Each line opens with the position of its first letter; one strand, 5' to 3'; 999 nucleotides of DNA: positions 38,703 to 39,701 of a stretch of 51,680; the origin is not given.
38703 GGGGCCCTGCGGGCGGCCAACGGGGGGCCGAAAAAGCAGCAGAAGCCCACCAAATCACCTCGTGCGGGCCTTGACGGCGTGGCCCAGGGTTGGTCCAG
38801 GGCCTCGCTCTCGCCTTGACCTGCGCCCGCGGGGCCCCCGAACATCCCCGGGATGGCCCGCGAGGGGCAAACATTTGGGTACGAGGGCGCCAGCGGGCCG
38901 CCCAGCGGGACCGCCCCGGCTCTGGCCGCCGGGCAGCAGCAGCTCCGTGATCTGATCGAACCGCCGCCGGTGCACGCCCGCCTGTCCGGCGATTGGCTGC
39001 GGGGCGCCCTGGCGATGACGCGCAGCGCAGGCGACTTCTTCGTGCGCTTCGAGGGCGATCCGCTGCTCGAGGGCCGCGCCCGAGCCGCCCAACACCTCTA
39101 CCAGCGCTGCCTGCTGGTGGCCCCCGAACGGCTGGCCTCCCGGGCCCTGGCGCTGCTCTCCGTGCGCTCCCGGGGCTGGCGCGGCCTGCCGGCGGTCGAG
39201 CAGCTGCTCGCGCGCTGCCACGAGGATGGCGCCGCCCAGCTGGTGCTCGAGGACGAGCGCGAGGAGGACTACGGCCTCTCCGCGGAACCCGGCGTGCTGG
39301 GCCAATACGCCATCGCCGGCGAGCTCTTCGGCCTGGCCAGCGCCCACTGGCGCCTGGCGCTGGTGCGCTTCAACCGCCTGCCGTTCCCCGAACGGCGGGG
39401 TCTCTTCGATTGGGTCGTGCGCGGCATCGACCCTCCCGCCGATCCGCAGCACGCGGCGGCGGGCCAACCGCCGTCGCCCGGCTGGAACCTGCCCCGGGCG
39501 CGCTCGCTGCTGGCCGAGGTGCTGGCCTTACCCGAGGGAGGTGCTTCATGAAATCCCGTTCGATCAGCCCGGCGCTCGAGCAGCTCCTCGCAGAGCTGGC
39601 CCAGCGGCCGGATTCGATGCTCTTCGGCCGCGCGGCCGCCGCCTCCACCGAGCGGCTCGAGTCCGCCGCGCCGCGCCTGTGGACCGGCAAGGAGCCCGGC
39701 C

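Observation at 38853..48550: Tandemly duplicated, translationally coupled four-gene module with no characterised counterpart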

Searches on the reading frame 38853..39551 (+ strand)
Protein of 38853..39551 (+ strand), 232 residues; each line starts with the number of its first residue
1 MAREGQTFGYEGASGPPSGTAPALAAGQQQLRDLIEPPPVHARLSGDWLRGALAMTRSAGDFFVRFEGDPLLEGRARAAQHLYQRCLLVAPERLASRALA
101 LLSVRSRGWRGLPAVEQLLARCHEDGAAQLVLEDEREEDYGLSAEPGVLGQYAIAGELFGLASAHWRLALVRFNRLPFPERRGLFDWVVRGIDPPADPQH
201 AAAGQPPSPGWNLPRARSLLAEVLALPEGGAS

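Call 3: search_protein_families(library=pfam, proteins=[window:38853-39551:+], max_evalue=1)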
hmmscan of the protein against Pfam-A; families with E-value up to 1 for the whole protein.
window:38853-39551:+ (232 aa): 0 families

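Call 4: search_protein_families(library=ncbifam, proteins=[window:38853-39551:+], max_evalue=1)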
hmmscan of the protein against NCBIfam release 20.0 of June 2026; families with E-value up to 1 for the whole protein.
window:38853-39551:+ (232 aa): 0 families

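Call 12: find_homologous_proteins(query=window:38853-39551:+, max_evalue=0.001)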
Query window:38853-39551:+ (232 aa): 4 proteins with E <= 0.001 among 7987 candidates.
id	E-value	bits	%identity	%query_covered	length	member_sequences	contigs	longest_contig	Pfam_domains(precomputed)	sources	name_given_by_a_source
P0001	7.5e-136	469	92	100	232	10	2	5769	-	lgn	-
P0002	3.6e-100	352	72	100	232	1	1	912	-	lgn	-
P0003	3.1e-96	339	70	100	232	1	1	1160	-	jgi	jgi:hypothetical protein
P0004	4.0e-43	166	46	96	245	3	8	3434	-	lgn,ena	-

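Call 16: find_encoding_contigs(protein=P0001, flank=10000, max_places=4)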
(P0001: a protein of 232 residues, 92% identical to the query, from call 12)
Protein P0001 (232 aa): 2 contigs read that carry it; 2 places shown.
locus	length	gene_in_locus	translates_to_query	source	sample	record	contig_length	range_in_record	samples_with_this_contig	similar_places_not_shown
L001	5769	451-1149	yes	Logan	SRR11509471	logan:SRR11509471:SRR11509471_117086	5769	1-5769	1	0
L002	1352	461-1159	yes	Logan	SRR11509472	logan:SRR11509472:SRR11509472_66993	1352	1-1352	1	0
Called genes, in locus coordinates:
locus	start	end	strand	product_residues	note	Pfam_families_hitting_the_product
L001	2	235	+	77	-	?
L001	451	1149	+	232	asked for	-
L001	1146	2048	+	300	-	PF07719:TPR_2 (faint)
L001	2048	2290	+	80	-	-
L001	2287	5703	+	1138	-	PF11974:bMG3 (faint), PF13620:CarboxypepD_reg (weak)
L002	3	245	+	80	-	?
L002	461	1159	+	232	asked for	-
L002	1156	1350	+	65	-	?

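Call 17: find_encoding_contigs(protein=P0004, flank=10000, max_places=6)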
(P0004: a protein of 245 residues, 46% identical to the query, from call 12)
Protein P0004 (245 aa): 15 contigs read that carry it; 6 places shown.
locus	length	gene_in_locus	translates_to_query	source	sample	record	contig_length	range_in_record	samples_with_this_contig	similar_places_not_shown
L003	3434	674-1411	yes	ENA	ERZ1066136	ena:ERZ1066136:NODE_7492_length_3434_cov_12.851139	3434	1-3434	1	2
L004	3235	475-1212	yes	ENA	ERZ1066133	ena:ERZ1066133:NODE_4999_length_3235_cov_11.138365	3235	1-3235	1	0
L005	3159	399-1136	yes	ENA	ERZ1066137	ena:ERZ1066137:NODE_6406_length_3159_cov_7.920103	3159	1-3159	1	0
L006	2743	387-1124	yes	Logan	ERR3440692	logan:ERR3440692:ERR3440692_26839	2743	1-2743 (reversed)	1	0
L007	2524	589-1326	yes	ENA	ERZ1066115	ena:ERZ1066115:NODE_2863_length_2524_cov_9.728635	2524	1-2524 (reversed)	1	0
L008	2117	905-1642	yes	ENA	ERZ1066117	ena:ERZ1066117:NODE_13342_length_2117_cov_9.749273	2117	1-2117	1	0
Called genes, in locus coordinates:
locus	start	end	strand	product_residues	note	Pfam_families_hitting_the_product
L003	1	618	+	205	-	?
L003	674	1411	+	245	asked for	-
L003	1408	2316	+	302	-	-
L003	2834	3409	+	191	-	PF13588:HSDR_N_2 (weak), PF04313:HSDR_N (weak)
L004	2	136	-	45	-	?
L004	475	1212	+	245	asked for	-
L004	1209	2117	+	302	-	-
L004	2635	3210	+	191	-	PF13588:HSDR_N_2 (weak), PF04313:HSDR_N (weak)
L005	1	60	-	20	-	?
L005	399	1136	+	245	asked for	-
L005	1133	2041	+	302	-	-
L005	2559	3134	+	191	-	PF13588:HSDR_N_2 (weak), PF04313:HSDR_N (weak)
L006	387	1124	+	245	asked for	-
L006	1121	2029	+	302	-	-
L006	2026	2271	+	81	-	-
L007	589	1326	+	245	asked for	-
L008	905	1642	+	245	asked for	-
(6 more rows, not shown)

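Call 18: find_related_loci(query=A1, collection=genome_contigs, flank=10000)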
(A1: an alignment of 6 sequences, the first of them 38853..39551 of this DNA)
Query A1 (232 aa) in genome_contigs; peptide patterns used: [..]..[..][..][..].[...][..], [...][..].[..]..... (x = any residue, [..] = any of these).
380 stretches matched a pattern; 1 encode a relative of the query (tblastn E <= 1e-3); 1 distinct loci.
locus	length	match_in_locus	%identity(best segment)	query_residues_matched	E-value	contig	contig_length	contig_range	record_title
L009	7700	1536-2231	95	1-232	4e-144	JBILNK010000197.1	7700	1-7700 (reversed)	MAG: Planctomycetota bacterium isolate ME2017-09-15_3300044707_group7_bin42 Rohwer_bin1771_scaffold_11504_c1, whole geno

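Call 21: search_solved_structures(query=A1, max_evalue=10, show_alignments=2)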
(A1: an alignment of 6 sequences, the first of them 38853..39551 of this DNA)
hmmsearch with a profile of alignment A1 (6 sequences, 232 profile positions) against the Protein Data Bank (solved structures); distinct sequences matched with E-value up to 10: 0.

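Call 22: search_protein_families(library=padloc, proteins=[window:38853-39551:+], max_evalue=1)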
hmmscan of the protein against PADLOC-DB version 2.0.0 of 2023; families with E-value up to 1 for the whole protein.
window:38853-39551:+ (232 aa): 0 families

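Call 24: predict_structure(alignment_id=A1)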
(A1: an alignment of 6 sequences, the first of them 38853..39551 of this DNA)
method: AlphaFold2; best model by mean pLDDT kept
length: 232 residues; sequences in the alignment: 6
mean_pLDDT: 51.3   pTM: 0.45
mean pLDDT of the five models: 51.3, 49.4, 46.3, 43.8, 42.7
residues with pLDDT >= 90: 0; 70-90: 20; 50-70: 112; < 50: 100
segments of 3 or more residues with pLDDT < 50: 1-46, 57-60, 70-89, 106-113, 146-148, 200-207, 228-232
pLDDT, mean of each block of 10 residues (from residue 1): 29 29 37 36 43 52 52 45 47 54 49 50 57 56 50 56 61 66 67 63 48 78 59 27
secondary structure, 60 per line:
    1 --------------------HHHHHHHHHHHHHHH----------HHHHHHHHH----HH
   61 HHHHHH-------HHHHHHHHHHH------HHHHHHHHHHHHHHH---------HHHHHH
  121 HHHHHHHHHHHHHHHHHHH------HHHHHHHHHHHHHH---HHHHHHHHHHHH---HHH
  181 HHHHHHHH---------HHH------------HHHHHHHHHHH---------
elements in order: H21-35 H46-54 H59-66 H74-84 H91-105 H115-139 H146-159 H163-174 H178-188 H213-223

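Call 28: search_protein_representatives(alignment_id=A1)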
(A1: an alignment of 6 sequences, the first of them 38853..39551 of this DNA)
Query: 6 sequences, 232 profile positions. Proteins with E-value up to 0.001 (for the whole library): 309; up to 1e-10: 38; up to 1e-30: 5. The best 150 are listed.
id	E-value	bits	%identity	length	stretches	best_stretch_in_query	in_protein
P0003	3.1e-122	422.5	-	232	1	1-232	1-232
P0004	2.6e-112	389.9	-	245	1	1-232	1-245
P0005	2.7e-67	242.6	-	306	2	23-213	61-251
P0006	9.9e-64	231.0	-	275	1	18-230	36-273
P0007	4.4e-49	183.1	-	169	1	75-230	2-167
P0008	2.2e-21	92.4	-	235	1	28-223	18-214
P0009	2.5e-16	75.9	-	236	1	31-208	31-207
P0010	8.2e-16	74.2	-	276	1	66-196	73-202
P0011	4.0e-15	71.9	-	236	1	49-194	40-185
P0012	5.2e-15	71.6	-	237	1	57-189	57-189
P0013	8.7e-14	67.6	-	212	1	29-201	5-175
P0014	1.1e-13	67.2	-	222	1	43-190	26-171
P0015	1.6e-13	66.7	-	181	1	68-191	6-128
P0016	3.0e-13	65.8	-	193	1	57-189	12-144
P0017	3.7e-13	65.5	-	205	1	56-205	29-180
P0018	3.9e-13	65.4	-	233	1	15-194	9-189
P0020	3.9e-12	62.2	-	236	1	62-193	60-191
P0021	4.1e-12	62.1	-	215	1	51-220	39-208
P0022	4.4e-12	62.0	-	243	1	57-194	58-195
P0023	5.9e-12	61.6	-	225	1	56-230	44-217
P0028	1.4e-11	60.4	-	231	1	60-193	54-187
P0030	3.1e-11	59.2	-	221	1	49-191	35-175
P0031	3.1e-11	59.2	-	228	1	63-192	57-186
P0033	4.5e-11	58.7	-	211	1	46-206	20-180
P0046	3.3e-10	55.9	-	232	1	52-208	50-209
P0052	7.9e-10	54.6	-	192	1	55-196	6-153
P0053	8.3e-10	54.6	-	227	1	51-216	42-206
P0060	1.5e-09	53.7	-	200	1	51-202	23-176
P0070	2.4e-09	53.1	-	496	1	69-191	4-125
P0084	7.1e-09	51.5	-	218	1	53-205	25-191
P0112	6.2e-08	48.4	-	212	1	58-193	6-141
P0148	8.3e-07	44.7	-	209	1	51-194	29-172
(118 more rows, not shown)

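Call 29: search_protein_families(library=pfam, proteins=[P0005, P0006, P0008, P0009, P0010, P0011, P0012, P0013, P0014, P0018], max_evalue=0.1)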
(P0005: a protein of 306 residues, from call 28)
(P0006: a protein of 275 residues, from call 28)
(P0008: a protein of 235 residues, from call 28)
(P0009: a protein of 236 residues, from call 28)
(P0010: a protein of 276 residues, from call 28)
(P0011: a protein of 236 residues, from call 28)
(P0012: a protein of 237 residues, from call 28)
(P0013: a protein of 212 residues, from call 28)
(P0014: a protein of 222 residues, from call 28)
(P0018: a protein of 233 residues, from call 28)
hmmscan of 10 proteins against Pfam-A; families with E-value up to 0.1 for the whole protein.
P0005 (306 aa): 0 families

P0006 (275 aa): 0 families

P0008 (235 aa): 0 families

P0009 (236 aa): 0 families

P0010 (276 aa): 0 families

P0011 (236 aa): 0 families

P0012 (237 aa): 0 families

P0013 (212 aa): 0 families

P0014 (222 aa): 0 families

P0018 (233 aa): 1 family
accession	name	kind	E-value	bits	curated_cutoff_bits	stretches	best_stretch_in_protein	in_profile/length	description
PF00619.27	CARD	-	0.015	15.8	23.9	0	105-140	6-40/85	Caspase recruitment domain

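Call 31: search_solved_structures(query=A2, max_evalue=10, show_alignments=3)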
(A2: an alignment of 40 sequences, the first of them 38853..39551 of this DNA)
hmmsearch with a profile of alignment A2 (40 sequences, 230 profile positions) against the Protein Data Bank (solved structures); distinct sequences matched with E-value up to 10: 4.
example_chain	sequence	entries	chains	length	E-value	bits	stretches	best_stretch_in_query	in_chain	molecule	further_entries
9k7u_A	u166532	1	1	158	0.053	16.3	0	192-223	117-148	Heter-Zn2-HEHE-22A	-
3vep_D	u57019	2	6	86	0.18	14.5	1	141-212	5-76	Probable RNA polymerase sigma-D factor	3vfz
8is6_A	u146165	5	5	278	1.5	11.6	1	164-202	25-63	CrtM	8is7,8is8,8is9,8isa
1qu6_A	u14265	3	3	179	1.5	11.6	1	166-204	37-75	PROTEIN KINASE PKR | Interferon-induced, double-stranded RNA-activated protein kinase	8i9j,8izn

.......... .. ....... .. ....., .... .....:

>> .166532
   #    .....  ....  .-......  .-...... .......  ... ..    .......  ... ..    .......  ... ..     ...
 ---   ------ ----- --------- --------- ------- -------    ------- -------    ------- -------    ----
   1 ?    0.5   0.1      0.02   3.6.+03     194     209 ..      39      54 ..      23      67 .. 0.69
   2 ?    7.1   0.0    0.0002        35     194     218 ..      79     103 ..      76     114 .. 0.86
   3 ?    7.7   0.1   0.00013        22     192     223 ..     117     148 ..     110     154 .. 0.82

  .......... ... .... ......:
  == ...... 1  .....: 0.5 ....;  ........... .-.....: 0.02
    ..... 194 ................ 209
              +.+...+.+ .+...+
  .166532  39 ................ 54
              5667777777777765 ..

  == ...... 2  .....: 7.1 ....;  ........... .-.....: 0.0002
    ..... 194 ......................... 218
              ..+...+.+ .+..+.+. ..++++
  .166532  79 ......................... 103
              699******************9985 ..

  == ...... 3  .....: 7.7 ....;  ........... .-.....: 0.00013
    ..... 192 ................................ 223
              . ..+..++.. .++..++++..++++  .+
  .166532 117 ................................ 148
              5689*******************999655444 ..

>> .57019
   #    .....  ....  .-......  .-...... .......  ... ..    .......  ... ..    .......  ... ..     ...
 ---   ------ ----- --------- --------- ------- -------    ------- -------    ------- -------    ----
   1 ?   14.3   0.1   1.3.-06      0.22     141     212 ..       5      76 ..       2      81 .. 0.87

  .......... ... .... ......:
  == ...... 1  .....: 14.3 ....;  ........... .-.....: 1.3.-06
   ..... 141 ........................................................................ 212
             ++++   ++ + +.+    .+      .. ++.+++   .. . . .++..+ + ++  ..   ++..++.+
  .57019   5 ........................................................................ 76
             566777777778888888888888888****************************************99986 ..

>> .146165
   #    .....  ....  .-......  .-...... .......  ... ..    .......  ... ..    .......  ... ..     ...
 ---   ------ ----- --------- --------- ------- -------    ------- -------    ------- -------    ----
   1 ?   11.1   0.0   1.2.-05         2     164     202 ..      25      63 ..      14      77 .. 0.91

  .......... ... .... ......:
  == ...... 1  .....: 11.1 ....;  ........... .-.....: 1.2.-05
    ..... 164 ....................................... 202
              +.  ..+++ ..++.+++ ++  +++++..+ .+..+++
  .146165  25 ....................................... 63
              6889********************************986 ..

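Call 33: find_homologous_proteins(query=A2, max_evalue=0.00001)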
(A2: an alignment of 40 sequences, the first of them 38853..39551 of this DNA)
Query A2 (40 sequences) (232 aa, profile of the alignment): 6 proteins with E <= 0.00001 among 8000 candidates.
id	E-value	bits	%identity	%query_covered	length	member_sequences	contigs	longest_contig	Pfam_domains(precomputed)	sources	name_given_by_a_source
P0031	2.9e-63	232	30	54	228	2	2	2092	-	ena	-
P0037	4.2e-61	224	27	54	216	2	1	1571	-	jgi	-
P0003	1.0e-53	200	70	100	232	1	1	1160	-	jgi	jgi:hypothetical protein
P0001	3.6e-53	199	92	100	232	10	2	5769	-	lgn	-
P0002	7.9e-51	191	72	100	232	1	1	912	-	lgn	-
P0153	4.1e-29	120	31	59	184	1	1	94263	-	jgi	jgi:hypothetical protein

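Call 34: find_encoding_contigs(protein=P0153, flank=8000, max_places=3)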
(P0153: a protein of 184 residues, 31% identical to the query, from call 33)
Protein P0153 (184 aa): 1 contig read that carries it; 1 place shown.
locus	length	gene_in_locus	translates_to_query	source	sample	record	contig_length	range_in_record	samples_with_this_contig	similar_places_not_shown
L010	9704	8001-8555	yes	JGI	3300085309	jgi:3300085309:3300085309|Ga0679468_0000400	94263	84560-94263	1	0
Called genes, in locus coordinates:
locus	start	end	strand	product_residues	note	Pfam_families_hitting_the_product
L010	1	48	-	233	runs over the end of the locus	PF01738:DLH, PF12146:Hydrolase_4 (weak), PF00561:Abhydrolase_1, PF07859:Abhydrolase_3 (faint), PF12697:Abhydrolase_6 (weak), PF20408:Abhydrolase_11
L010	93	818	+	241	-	PF01555:N6_N4_Mtase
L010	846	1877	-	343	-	-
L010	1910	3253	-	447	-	PF14238:DUF4340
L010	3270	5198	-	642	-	PF23357:DUF7088, PF09822:ABC_transp_aux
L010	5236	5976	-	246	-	PF03379:CcmB (weak), PF12679:ABC2_membrane_2, PF12730:ABC2_membrane_4 (weak), PF13346:ABC2_membrane_5 (faint), PF12698:ABC2_membrane_3 (weak)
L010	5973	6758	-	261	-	PF00005:ABC_tran, PF13304:AAA_21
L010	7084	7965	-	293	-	PF00106:adh_short, PF13561:adh_short_C2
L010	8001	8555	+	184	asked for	-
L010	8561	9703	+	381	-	?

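Call 35: find_encoding_contigs(protein=P0031, flank=8000, max_places=3)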
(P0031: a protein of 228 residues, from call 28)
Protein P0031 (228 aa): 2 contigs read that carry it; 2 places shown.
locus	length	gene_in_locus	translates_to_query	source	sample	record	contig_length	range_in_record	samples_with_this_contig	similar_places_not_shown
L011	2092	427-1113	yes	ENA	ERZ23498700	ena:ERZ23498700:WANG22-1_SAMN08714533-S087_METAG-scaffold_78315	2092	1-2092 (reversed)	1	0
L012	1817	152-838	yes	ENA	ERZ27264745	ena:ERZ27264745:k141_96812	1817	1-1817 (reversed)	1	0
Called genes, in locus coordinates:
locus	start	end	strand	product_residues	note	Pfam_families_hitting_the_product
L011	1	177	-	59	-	?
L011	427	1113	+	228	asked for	-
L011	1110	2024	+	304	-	-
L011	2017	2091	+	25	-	?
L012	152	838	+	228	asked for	-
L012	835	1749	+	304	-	-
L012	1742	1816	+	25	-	?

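Call 36: find_encoding_contigs(protein=P0008, flank=8000, max_places=3)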
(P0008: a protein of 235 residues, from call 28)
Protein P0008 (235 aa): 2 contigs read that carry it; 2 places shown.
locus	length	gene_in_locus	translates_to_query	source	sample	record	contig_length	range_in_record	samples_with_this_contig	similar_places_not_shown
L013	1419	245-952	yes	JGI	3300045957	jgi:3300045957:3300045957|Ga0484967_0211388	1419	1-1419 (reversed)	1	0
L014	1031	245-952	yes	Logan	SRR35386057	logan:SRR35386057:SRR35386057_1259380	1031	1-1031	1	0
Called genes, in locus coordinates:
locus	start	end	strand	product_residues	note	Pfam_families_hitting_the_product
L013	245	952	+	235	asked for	-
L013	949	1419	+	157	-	?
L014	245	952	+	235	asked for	-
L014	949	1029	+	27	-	?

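Call 42: find_related_loci(query=A4, collection=metagenome_contigs, flank=10000)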
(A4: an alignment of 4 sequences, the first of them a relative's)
Query A4 (200 aa) in metagenome_contigs; peptide patterns used: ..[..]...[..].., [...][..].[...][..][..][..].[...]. (x = any residue, [..] = any of these).
600 stretches matched a pattern (row limit reached: there are more); 2 encode a relative of the query (tblastn E <= 1e-3); 2 distinct loci.
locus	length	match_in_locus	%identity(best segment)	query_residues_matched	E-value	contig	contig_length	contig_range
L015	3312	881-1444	51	11-198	4e-53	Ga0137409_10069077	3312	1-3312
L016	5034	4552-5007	41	16-167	7e-32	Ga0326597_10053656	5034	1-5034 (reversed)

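Call 43: predict_structure(alignment_id=A2)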
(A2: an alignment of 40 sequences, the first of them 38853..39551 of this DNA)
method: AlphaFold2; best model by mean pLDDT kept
length: 232 residues; sequences in the alignment: 40
mean_pLDDT: 89.9   pTM: 0.84
mean pLDDT of the five models: 89.9, 89.0, 88.6, 88.5, 88.3
residues with pLDDT >= 90: 179; 70-90: 23; 50-70: 23; < 50: 7
segments of 3 or more residues with pLDDT < 50: 230-232
pLDDT, mean of each block of 10 residues (from residue 1): 53 54 88 97 97 97 97 98 98 98 97 98 98 97 91 96 95 97 96 85 70 93 84 43
secondary structure, 60 per line:
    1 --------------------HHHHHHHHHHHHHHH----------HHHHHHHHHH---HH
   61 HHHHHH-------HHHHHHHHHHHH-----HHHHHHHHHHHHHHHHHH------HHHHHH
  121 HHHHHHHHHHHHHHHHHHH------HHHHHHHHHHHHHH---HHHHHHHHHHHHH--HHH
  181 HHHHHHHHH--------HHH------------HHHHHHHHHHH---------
elements in order: H21-35 H46-55 H59-66 H74-85 H91-108 H115-139 H146-159 H163-175 H178-189 H213-223

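Call 46: fold_search(model_id=the predicted structure, library=pdb)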
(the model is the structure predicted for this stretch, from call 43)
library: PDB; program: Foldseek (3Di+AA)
matches with E <= 10: 55; with E <= 0.001: 0
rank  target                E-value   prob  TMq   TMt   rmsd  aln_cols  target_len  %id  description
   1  6jcx_F                7.8e-01  0.30  0.26  0.31  24.2       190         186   17  Mycobacterium tuberculosis transcription initiation complex with ECF sigma factor sigma H and 6nt RNA (released 2019-05-29)
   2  5zx3_F                9.0e-01  0.23  0.24  0.31  23.9       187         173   17  Mycobacterium tuberculosis RNA polymerase holoenzyme with ECF sigma factor sigma H (released 2019-03-20)
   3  6jcy_F                1.7e+00  0.18  0.25  0.34  25.6       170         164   18  Mycobacterium tuberculosis RNA polymerase transcription initiation open complex with a chimeric ECF sigma factor sigH/ (released 2019-05-29)
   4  7qh5_A                1.9e+00  0.20  0.26  0.20  11.4       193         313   18  The crystal structure of the sigma factor SigG1 from Streptomyces tsukubaensis NRRL18488 (released 2022-12-21)
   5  9ki1_u                2.0e+00  0.02  0.12  0.08  18.4       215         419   13  Baseplate structure of Escherichia phage Mu (released 2025-02-12)
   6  2jgz_B                2.2e+00  0.06  0.17  0.15  17.3       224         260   11  Crystal structure of phospho-CDK2 in complex with Cyclin B (released 2007-05-22)
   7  5wuq_B                2.4e+00  0.35  0.32  0.44   9.6       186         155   12  Crystal structure of SigW in complex with its anti-sigma RsiW, a zinc binding form (released 2017-03-29)
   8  5wuq_A                2.6e+00  0.28  0.31  0.42   9.6       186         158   13  Crystal structure of SigW in complex with its anti-sigma RsiW, a zinc binding form (released 2017-03-29)
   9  4yc3_B                3.7e+00  0.03  0.15  0.14  16.6       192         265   11  CDK1/CyclinB1/CKS2 Apo (released 2016-04-20)
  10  9ki1_0                4.1e+00  0.02  0.14  0.09  21.0       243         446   14  Baseplate structure of Escherichia phage Mu (released 2025-02-12)
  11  5q1i_A                4.8e+00  0.02  0.12  0.12  18.2       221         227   11  Ligand binding to FARNESOID-X-RECEPTOR (released 2017-07-05)
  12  4bwe_D                4.8e+00  0.01  0.10  0.07  19.1       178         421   17  Crystal structure of C-terminally truncated glypican-1 after controlled dehydration to 86 percent relative humidity (released 2013-12-18)
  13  6in7_B                5.2e+00  0.11  0.28  0.36  14.1       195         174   16  Crystal structure of AlgU in complex with MucA(cyto) (released 2019-07-24)
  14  3oyr_A                5.2e+00  0.02  0.15  0.13  16.2       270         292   13  Crystal structure of polyprenyl synthase from Caulobacter crescentus CB15 complexed with calcium and isoprenyl diphosp (released 2010-10-13)
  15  9ddo_E                5.2e+00  0.02  0.11  0.12  24.6       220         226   12  E. coli TonB-ExbBD TonB bound to ExbB chain C (released 2025-07-09)
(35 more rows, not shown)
